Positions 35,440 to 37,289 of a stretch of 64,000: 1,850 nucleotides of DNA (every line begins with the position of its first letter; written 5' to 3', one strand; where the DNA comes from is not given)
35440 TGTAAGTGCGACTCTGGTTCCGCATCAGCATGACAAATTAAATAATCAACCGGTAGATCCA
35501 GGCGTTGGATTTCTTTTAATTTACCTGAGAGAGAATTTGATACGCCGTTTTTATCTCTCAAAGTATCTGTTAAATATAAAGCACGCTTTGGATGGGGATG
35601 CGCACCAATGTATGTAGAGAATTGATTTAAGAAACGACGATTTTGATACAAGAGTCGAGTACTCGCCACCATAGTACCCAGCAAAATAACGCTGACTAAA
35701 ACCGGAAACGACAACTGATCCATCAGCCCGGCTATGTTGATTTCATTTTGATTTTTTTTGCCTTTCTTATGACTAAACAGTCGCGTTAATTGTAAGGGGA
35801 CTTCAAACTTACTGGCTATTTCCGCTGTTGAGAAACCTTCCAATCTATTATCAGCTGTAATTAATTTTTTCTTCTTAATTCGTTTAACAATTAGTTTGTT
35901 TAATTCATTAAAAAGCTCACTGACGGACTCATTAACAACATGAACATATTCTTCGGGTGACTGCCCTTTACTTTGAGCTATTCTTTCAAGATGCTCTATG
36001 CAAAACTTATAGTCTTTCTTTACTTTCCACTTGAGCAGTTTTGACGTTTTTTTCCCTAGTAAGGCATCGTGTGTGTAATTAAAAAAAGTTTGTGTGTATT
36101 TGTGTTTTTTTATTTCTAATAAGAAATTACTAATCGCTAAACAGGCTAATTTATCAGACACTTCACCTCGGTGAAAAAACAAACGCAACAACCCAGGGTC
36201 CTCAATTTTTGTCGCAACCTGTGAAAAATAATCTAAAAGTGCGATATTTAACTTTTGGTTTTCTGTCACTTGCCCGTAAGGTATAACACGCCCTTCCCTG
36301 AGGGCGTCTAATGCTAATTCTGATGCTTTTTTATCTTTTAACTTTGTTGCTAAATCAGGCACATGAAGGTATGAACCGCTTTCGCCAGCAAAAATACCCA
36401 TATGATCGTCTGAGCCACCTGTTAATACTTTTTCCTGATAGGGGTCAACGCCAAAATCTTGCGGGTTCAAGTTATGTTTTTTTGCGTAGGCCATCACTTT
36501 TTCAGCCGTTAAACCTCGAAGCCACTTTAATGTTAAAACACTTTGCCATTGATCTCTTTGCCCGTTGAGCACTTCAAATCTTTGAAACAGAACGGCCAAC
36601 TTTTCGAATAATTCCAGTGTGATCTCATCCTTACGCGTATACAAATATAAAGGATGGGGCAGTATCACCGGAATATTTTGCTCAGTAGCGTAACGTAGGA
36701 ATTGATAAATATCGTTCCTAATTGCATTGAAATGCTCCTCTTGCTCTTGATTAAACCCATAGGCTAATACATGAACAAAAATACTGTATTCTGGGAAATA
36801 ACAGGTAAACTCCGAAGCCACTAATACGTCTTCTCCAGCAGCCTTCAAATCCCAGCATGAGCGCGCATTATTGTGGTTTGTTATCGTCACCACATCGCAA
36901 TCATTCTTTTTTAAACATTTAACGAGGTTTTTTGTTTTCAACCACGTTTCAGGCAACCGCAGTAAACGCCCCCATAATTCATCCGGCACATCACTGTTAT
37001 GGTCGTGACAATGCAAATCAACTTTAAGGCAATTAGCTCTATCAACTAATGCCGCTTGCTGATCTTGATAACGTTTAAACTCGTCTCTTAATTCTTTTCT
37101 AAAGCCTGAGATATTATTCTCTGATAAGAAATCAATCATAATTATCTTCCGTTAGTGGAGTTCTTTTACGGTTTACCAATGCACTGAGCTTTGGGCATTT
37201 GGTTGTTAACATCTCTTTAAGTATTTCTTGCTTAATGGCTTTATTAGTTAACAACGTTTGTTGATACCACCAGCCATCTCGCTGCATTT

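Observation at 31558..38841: Uncharacterised envelope-lipid operon: TM-anchored aminotransferase, PHP-phosphoesterase::GT4 fusion, PSD-like decarboxylase, Mpo1-like protein and ugd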

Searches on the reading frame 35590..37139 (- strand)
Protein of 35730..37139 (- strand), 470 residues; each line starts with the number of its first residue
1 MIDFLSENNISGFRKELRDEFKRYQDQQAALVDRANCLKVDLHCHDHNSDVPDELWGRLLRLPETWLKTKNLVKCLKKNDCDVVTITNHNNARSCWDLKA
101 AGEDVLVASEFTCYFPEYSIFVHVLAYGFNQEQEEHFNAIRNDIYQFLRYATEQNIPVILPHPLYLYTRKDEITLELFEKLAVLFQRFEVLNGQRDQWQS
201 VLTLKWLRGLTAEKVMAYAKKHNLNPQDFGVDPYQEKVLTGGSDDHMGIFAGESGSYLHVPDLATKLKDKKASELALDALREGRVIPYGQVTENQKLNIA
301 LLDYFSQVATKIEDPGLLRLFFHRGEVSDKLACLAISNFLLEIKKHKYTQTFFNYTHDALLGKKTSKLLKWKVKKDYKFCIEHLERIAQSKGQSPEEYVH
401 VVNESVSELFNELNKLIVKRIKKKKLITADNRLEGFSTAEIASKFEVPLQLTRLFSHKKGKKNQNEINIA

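Call 6: search_protein_families(library=pfam, proteins=[window:35590-37139:-], max_evalue=10)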
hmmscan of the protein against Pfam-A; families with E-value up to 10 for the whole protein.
window:35590-37139:- (516 aa): 1 family
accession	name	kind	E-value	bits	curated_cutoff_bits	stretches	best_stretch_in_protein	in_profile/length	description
PF12194.14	Ste5_C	-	0.13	12.7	25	1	281-382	57-158/189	Protein kinase Fus3-binding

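Call 24: predict_structure(alignment_id=A1)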
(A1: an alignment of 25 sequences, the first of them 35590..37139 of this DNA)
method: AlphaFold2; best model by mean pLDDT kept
length: 516 residues; sequences in the alignment: 25
mean_pLDDT: 76.5   pTM: 0.72
mean pLDDT of the five models: 76.5, 75.3, 73.3, 70.1, 63.1
residues with pLDDT >= 90: 168; 70-90: 185; 50-70: 96; < 50: 67
segments of 3 or more residues with pLDDT < 50: 1-9, 425-470, 493-498
pLDDT, mean of each block of 10 residues (from residue 1): 40 76 87 91 85 56 67 85 91 95 95 90 95 97 97 98 76 86 96 76 92 97 97 95 67 82 96 97 90 61 72 67 54 66 77 82 62 67 86 74 82 80 54 39 38 37 39 67 75 49 83 70
secondary structure, 60 per line:
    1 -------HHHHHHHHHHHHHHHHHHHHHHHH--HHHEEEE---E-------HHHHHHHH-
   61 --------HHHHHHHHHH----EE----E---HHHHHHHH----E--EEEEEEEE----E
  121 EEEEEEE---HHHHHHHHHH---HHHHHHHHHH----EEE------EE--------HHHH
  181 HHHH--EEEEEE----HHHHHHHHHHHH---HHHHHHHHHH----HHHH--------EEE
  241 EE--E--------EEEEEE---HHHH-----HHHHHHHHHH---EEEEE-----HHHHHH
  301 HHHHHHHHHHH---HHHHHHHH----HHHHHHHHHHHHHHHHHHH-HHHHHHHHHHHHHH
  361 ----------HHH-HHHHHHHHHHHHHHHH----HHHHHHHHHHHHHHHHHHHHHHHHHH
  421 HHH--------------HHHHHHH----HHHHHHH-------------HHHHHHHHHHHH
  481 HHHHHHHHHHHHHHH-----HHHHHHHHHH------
elements in order: H8-31 E37-40 H52-59 H69-78 H93-100 E108-115 E120-127 H131-140 H144-153 E158-160 H177-184 E187-192 H197-208 H212-221 H226-229 E238-242 E254-259 H263-266 H272-281 E285-289 H295-311 H315-322 H327-345 H347-360 H375-390 H395-423 H438-444 H449-455 H469-495 H501-510

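Call 27: fold_search(model_id=the predicted structure, library=pdb)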
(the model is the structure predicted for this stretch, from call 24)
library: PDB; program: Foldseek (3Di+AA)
matches with E <= 10: 377; with E <= 0.001: 5
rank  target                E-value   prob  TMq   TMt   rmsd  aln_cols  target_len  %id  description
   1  7ug9                  1.7e-06  1.00  0.25  0.57   5.7       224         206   15  Crystal structure of RNase AM PHP domain (released 2022-08-31)
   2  3o0f                  3.1e-05  1.00  0.26  0.44   6.7       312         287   14  Crystal structure of a putative metal-dependent phosphoesterase (BAD_1165) from bifidobacterium adolescentis atcc 15703  (released 2010-08-25)
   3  3e0f                  9.3e-05  1.00  0.26  0.43   7.2       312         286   14  Crystal structure of a putative metal-dependent phosphoesterase (bad_1165) from bifidobacterium adolescentis atcc 15703  (released 2008-09-02)
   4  9etk                  9.3e-05  1.00  0.23  0.40  10.2       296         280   13  Crystal structure of Vibrio cholerae RNase AM (released 2024-09-11)
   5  2yb1                  4.5e-04  1.00  0.24  0.41  11.7       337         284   13  Structure of an amidohydrolase from Chromobacterium violaceum (EFI target EFI-500202) with bound Mn, AMP and phosphate. (released 2011-03-16)
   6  3f2b_A                1.5e-03  0.99  0.23  0.13  21.1       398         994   11  DNA Polymerase PolC from Geobacillus kaustophilus complex with DNA, dGTP, Mg and Zn (released 2009-01-20)
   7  5lew                  4.4e-02  0.84  0.25  0.15  19.8       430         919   10  DNA polymerase (released 2017-10-25)
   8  7pu7_A                8.8e-02  0.44  0.22  0.12  25.4       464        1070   12  DNA polymerase from M. tuberculosis (released 2022-02-23)
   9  8ji5_B                1.9e-01  0.14  0.10  0.17  20.7       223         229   16  Crystal structure of AetD in complex with 5-bromo-L-tryptophan and two Fe2+ (released 2023-11-15)
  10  4nqi_C                2.3e-01  0.20  0.09  0.17  27.0       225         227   10  Structure of the N-terminal I-BAR domain (1-259) of D.Discoideum IBARa (released 2014-02-05)
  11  8ji7_A                2.4e-01  0.11  0.08  0.15  20.2       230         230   19  Crystal structure of AetD in complex with L-tryptophan and two Fe2+ (released 2023-11-15)
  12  6pb1_P                2.7e-01  0.11  0.10  0.14  24.5       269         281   15  Cryo-EM structure of Urocortin 1-bound Corticotropin-releasing factor 2 receptor in complex with Gs protein and Nb35 (released 2020-02-12)
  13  8ji7_B                2.7e-01  0.10  0.08  0.15  20.1       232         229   16  Crystal structure of AetD in complex with L-tryptophan and two Fe2+ (released 2023-11-15)
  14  8ji3_B                2.7e-01  0.07  0.08  0.14  20.4       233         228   16  Crystal structure of AetD in complex with 5,7-dibromo-L-tryptophan and two Fe2+ (released 2023-11-15)
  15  8ji2_B                3.0e-01  0.11  0.10  0.17  20.4       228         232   15  Crystal structure of AetD in complex with 5,7-dibromo-L-tryptophan (released 2023-11-15)
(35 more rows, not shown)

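Call 44: search_protein_representatives(protein=window:35730-37139:-)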
Query: 470 residues. Proteins with E-value up to 0.001 (for the whole library): 773; up to 1e-10: 488; up to 1e-30: 69. The best 150 are listed.
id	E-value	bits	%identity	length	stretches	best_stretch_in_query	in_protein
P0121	4.5e-185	632.3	59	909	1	8-464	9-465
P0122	1.6e-130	452.5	47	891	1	6-456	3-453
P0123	9.8e-130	449.9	46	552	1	11-457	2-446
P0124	1.3e-121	423.1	45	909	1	16-458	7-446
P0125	7.6e-121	420.6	47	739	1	40-451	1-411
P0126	1.8e-119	416.0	46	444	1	36-422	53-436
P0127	5.6e-119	414.4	43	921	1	9-464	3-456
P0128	2.7e-118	412.1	40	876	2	15-456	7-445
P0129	7.7e-118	410.7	42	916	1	7-464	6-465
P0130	4.8e-117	408.0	45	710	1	36-452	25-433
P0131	2.3e-115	402.5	49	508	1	22-372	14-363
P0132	2.6e-114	399.0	62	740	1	173-456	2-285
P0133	1.6e-113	396.4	40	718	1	19-468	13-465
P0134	5.1e-113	394.8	46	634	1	28-430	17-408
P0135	1.3e-112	393.4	40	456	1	13-451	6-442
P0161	1.8e-60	221.5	32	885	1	11-438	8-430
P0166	7.1e-50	186.6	33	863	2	35-414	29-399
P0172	5.7e-43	163.8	32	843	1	34-387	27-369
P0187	1.8e-31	126.0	32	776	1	39-330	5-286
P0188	4.6e-31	124.6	35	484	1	35-252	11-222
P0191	1.2e-30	123.2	37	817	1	39-255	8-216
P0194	4.2e-30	121.4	33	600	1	39-259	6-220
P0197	6.9e-30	120.7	37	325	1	39-291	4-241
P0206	1.9e-28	116.0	36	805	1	39-254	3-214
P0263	5.9e-25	104.5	29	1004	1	38-306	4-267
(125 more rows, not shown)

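Call 45: search_protein_families(library=pfam, proteins=[P0161, P0166, P0172, P0187, P0191, P0194, P0197, P0206, P0263, P0188], max_evalue=0.001)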
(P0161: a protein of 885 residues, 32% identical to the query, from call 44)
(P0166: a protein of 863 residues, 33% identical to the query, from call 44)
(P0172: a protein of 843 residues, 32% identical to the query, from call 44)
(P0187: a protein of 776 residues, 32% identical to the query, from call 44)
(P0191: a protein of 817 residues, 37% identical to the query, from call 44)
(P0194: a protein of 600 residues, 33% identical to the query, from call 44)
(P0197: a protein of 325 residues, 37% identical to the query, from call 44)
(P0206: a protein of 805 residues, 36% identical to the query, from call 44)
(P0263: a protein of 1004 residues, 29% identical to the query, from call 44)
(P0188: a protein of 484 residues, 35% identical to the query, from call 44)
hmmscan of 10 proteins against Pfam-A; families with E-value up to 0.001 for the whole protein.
P0161 (885 aa): 5 families
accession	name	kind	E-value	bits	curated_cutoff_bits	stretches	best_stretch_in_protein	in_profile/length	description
PF00534.26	Glycos_transf_1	-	4.7e-25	88.5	26.4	1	706-837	5-143/172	Glycosyl transferases group 1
PF13692.12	Glyco_trans_1_4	-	2e-23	83.7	27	1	717-842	2-134/142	Glycosyl transferases group 1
PF20706.3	GT4-conflict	-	7.4e-08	32.2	26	1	776-829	271-324/385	Family 4 Glycosyltransferase in conflict systems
PF13524.12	Glyco_trans_1_2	-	4.6e-07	30.3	25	1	737-874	5-139/144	Glycosyl transferase-like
PF13439.12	Glyco_transf_4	-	4.9e-07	30.4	28.5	1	528-688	2-159/170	Glycosyltransferase Family 4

P0166 (863 aa): 5 families
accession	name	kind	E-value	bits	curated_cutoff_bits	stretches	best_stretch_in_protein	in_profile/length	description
PF00534.26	Glycos_transf_1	-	1.6e-30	106.4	26.4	1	692-844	11-172/172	Glycosyl transferases group 1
PF13692.12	Glyco_trans_1_4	-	6.6e-25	88.5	27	1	697-826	2-138/142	Glycosyl transferases group 1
PF13524.12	Glyco_trans_1_2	-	3.8e-13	50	25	1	718-857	6-142/144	Glycosyl transferase-like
PF13439.12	Glyco_transf_4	-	5.3e-06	27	28.5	1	508-656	2-148/170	Glycosyltransferase Family 4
PF20706.3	GT4-conflict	-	2.2e-05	24.1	26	1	756-849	271-359/385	Family 4 Glycosyltransferase in conflict systems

P0172 (843 aa): 5 families
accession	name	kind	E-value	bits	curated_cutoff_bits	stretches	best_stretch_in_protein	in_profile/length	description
PF00534.26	Glycos_transf_1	-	2.8e-32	112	26.4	1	671-822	10-170/172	Glycosyl transferases group 1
PF13692.12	Glyco_trans_1_4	-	3.9e-28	98.9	27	1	677-804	2-136/142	Glycosyl transferases group 1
PF13439.12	Glyco_transf_4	-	3e-11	44.1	28.5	1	488-637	2-149/170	Glycosyltransferase Family 4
PF13524.12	Glyco_trans_1_2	-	7.4e-09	36.1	25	1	697-830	5-135/144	Glycosyl transferase-like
PF20706.3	GT4-conflict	-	7.8e-05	22.3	26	1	735-784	270-319/385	Family 4 Glycosyltransferase in conflict systems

P0187 (776 aa): 8 families
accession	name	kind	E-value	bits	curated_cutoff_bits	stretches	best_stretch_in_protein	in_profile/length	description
PF13692.12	Glyco_trans_1_4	-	2.9e-33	115.6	27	1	610-745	3-142/142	Glycosyl transferases group 1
PF00534.26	Glycos_transf_1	-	5.4e-33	114.4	26.4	1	596-756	3-169/172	Glycosyl transferases group 1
PF13439.12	Glyco_transf_4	-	1.5e-17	64.5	28.5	1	424-591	2-168/170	Glycosyltransferase Family 4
PF20706.3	GT4-conflict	-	4.1e-07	29.7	26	1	605-721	194-321/385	Family 4 Glycosyltransferase in conflict systems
PF13579.12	Glyco_trans_4_4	-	8.1e-06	26.7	29.7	1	485-582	61-152/158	Glycosyl transferase 4-like domain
PF13524.12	Glyco_trans_1_2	-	3.3e-05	24.3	25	1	638-756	13-125/144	Glycosyl transferase-like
PF13263.12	PHP_C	-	0.00062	19.7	21.3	0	195-234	15-54/56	PHP-associated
PF02350.25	Epimerase_2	-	0.00098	18.5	30.6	0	618-754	192-328/347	UDP-N-acetylglucosamine 2-epimerase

P0191 (817 aa): 1 family
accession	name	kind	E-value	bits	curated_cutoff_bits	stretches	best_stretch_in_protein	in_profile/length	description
PF13439.12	Glyco_transf_4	-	1.8e-10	41.5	28.5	1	442-577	1-134/170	Glycosyltransferase Family 4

P0194 (600 aa): 1 family
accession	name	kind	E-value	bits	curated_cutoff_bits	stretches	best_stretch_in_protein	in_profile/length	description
PF13439.12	Glyco_transf_4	-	1e-08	35.9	28.5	1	491-599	55-163/170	Glycosyltransferase Family 4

P0197 (325 aa): 1 family
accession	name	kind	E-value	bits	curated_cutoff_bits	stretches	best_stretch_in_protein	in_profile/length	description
PF13263.12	PHP_C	-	5.7e-05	23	21.3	1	194-235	14-56/56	PHP-associated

P0206 (805 aa): 6 families
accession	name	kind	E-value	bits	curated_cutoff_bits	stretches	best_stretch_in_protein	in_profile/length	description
PF00534.26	Glycos_transf_1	-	3.7e-30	105.1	26.4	1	601-765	5-170/172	Glycosyl transferases group 1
PF13692.12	Glyco_trans_1_4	-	1.3e-28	100.5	27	1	611-747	2-140/142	Glycosyl transferases group 1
PF13439.12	Glyco_transf_4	-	1.7e-21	77.4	28.5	1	422-588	2-168/170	Glycosyltransferase Family 4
PF13579.12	Glyco_trans_4_4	-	2.6e-14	54.3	29.7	1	422-583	1-156/158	Glycosyl transferase 4-like domain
PF20706.3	GT4-conflict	-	3.3e-09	36.7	26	1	586-779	172-384/385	Family 4 Glycosyltransferase in conflict systems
PF02811.25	PHP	-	0.00039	21.2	26.4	0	28-115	12-102/164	PHP domain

P0263 (1004 aa): 5 families
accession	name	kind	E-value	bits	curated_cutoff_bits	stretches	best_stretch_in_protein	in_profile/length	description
PF00534.26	Glycos_transf_1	-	4.9e-35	121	26.4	2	766-877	64-171/172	Glycosyl transferases group 1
PF13692.12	Glyco_trans_1_4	-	4.8e-29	101.9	27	1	770-858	52-140/142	Glycosyl transferases group 1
PF20706.3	GT4-conflict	-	1.3e-09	38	26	1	767-890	257-383/385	Family 4 Glycosyltransferase in conflict systems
PF13439.12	Glyco_transf_4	-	4.7e-09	36.9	28.5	1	434-604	2-169/170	Glycosyltransferase Family 4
PF13524.12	Glyco_trans_1_2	-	0.00087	19.7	25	0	776-893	28-143/144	Glycosyl transferase-like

P0188 (484 aa): 0 families

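Call 46: find_homologous_proteins(query=P0206, max_evalue=1e-10)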
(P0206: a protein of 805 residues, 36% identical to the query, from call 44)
Query P0206 (805 aa): 1730 proteins with E <= 1e-10 among 8000 candidates; the best 120 are listed.
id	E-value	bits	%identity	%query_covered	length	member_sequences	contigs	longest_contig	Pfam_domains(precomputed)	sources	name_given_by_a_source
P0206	0.0e+0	1809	100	100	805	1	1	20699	PF00534.27,PF13579.13,PF13439.13,PF20706.4,PF13692.13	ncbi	-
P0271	0.0e+0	1378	76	100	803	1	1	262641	PF00534.27,PF13579.13,PF13439.13,PF20706.4,PF13692.13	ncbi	-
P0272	0.0e+0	1269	73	97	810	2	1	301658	PF00534.27,PF13579.13,PF13439.13,PF20706.4,PF13692.13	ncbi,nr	ncbi:MAG: glycosyltransferase [Coriobacteriia bacterium]|nr:glycosyltransferase [Coriobacteriia bact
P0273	2.3e-278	944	56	97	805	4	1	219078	PF00534.27,PF13579.13,PF13439.13,PF20706.4,PF13692.13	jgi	-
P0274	5.4e-274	929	54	99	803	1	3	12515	PF13263.13,PF00534.27,PF13579.13,PF13524.13,PF13439.13,PF20706.4,PF13692.13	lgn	-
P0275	3.2e-267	907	53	97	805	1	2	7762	PF00534.27,PF13579.13,PF13439.13,PF20706.4,PF13692.13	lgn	-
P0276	6.3e-255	866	55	92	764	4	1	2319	PF00534.27,PF13579.13,PF13439.13,PF20706.4,PF13692.13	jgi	-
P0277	1.5e-247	842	49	97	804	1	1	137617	PF00534.27,PF13579.13,PF13524.13,PF13439.13,PF20706.4,PF13692.13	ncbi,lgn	-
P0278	1.2e-242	826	50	97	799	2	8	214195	PF00534.27,PF13579.13,PF13439.13,PF20706.4,PF13692.13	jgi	-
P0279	5.5e-241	820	49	97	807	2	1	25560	PF00534.27,PF13579.13,PF13439.13,PF20706.4,PF13692.13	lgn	-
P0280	7.2e-240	817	47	99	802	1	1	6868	PF00534.27,PF13579.13,PF13439.13,PF20706.4,PF13692.13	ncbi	-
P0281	2.9e-234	798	47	98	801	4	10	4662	PF13263.13,PF00534.27,PF13579.13,PF13439.13,PF20706.4,PF13692.13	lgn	-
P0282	6.8e-234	797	48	97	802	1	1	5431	PF00534.27,PF13579.13,PF13439.13,PF20706.4,PF13692.13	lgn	-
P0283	1.1e-230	786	48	97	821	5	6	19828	PF00534.27,PF13579.13,PF13524.13,PF13439.13,PF20706.4,PF13692.13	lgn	-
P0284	1.4e-229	782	47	97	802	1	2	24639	PF00534.27,PF13579.13,PF13524.13,PF13439.13,PF20706.4,PF13692.13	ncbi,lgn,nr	ncbi:MAG: glycosyltransferase [Coriobacteriia bacterium]|nr:glycosyltransferase [Coriobacteriia bact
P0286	1.0e-227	776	44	97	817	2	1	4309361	PF00534.27,PF13579.13,PF13524.13,PF13439.13,PF20706.4,PF13692.13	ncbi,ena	-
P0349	5.3e-211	721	41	97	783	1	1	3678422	PF00534.27,PF13524.13,PF13439.13,PF20706.4,PF13692.13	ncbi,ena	-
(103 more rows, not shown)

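Call 47: find_encoding_contigs(protein=P0286, flank=6000, max_places=2)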
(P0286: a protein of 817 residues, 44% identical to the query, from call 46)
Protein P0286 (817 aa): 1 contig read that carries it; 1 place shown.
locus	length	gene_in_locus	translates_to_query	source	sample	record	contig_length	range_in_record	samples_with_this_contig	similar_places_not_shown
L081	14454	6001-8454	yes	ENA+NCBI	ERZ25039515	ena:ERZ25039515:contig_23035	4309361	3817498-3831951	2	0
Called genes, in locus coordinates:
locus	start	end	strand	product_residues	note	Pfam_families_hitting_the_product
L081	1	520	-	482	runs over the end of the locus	PF01436:NHL (faint), PF06739:SBBP (faint)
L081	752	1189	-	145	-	PF13596:PAS_10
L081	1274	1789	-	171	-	PF03352:Adenine_glyco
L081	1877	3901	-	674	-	PF02065:Melibiase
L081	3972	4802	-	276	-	PF06452:CBM9_1 (faint), PF16011:CBM9_2 (weak)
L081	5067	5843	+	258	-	-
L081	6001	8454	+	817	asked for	PF13439:Glyco_transf_4, PF13579:Glyco_trans_4_4, PF20706:GT4-conflict, PF00534:Glycos_transf_1, PF13524:Glyco_trans_1_2 (weak), PF13692:Glyco_trans_1_4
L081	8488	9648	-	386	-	PF01168:Ala_racemase_N, PF00842:Ala_racemase_C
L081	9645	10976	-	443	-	PF00709:Adenylsucc_synt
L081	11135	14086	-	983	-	PF17132:Glyco_hydro_106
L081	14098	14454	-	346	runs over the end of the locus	PF07396:Porin_O_P (faint)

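Call 48: find_encoding_contigs(protein=P0349, flank=6000, max_places=2)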
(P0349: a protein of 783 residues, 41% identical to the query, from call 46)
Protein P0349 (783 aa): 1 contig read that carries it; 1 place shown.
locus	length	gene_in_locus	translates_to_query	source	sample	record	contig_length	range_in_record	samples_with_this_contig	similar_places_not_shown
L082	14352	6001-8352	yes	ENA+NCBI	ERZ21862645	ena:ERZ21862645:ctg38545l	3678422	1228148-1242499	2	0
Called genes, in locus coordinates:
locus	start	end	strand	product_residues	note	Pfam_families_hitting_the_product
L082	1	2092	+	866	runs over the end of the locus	PF00675:Peptidase_M16, PF05193:Peptidase_M16_C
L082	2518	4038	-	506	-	PF03372:Exo_endo_phos, PF13860:FlgD_ig, PF18962:Por_Secre_tail (weak)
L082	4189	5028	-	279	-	-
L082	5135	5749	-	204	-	PF00440:TetR_N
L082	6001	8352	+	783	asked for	PF13439:Glyco_transf_4, PF00534:Glycos_transf_1, PF13692:Glyco_trans_1_4, PF20706:GT4-conflict (weak), PF13524:Glyco_trans_1_2 (weak)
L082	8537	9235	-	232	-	PF00702:Hydrolase, PF13419:HAD_2, PF13242:Hydrolase_like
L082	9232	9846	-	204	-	PF13489:Methyltransf_23 (faint), PF13847:Methyltransf_31, PF13649:Methyltransf_25, PF08241:Methyltransf_11, PF08242:Methyltransf_12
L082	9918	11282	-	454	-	PF08323:Glyco_transf_5, PF13439:Glyco_transf_4 (weak), PF13579:Glyco_trans_4_4 (weak), PF00534:Glycos_transf_1, PF13692:Glyco_trans_1_4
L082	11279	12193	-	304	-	PF03279:Lip_A_acyltrans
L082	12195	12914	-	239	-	PF03740:PdxJ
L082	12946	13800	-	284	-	PF13623:SurA_N_2, PF13624:SurA_N_3, PF13145:Rotamase_2, PF13616:Rotamase_3, PF00639:Rotamase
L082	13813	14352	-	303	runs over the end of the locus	PF01745:IPT (weak), PF02224:Cytidylate_kin (faint), PF01715:IPPT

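Call 49: find_encoding_contigs(protein=P0272, flank=6000, max_places=2)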
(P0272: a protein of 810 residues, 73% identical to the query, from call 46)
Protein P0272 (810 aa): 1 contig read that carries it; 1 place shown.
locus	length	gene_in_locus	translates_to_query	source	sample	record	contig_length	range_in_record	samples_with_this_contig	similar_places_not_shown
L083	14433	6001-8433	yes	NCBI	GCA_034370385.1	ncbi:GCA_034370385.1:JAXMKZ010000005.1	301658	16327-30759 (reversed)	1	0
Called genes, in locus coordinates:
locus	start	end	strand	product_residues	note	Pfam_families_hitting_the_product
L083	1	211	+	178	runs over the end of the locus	PF13302:Acetyltransf_3, PF00583:Acetyltransf_1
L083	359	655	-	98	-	-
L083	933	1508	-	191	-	PF00440:TetR_N, PF02909:TetR_C_1 (faint)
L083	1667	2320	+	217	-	PF12724:Flavodoxin_5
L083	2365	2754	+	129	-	-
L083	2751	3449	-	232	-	-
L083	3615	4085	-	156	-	-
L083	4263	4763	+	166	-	PF01928:CYTH (faint)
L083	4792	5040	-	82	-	PF13376:OmdA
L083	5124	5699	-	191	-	-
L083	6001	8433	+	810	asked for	PF13439:Glyco_transf_4, PF13579:Glyco_trans_4_4, PF20706:GT4-conflict, PF00534:Glycos_transf_1, PF13692:Glyco_trans_1_4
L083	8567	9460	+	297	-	-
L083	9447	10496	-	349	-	PF08100:Dimerisation, PF00891:Methyltransf_2, PF13489:Methyltransf_23, PF05175:MTS (weak), PF13847:Methyltransf_31 (weak), PF08241:Methyltransf_11, PF08242:Methyltransf_12, PF13649:Methyltransf_25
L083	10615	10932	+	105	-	PF12840:HTH_20 (weak), PF01022:HTH_5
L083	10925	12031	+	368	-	PF03599:CdhD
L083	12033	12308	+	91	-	PF13183:Fer4_8 (faint), PF13534:Fer4_17 (faint), PF14697:Fer4_21 (faint), PF13237:Fer4_10, PF00037:Fer4 (weak), PF12837:Fer4_6 (weak), PF12838:Fer4_7, PF13187:Fer4_9, +2 more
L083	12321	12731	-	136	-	PF04304:DUF454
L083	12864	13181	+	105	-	-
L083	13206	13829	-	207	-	PF00899:ThiF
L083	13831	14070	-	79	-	PF14451:Ub-Mut7C (weak), PF02597:ThiS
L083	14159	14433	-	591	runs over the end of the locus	PF02730:AFOR_N, PF01314:AFOR_C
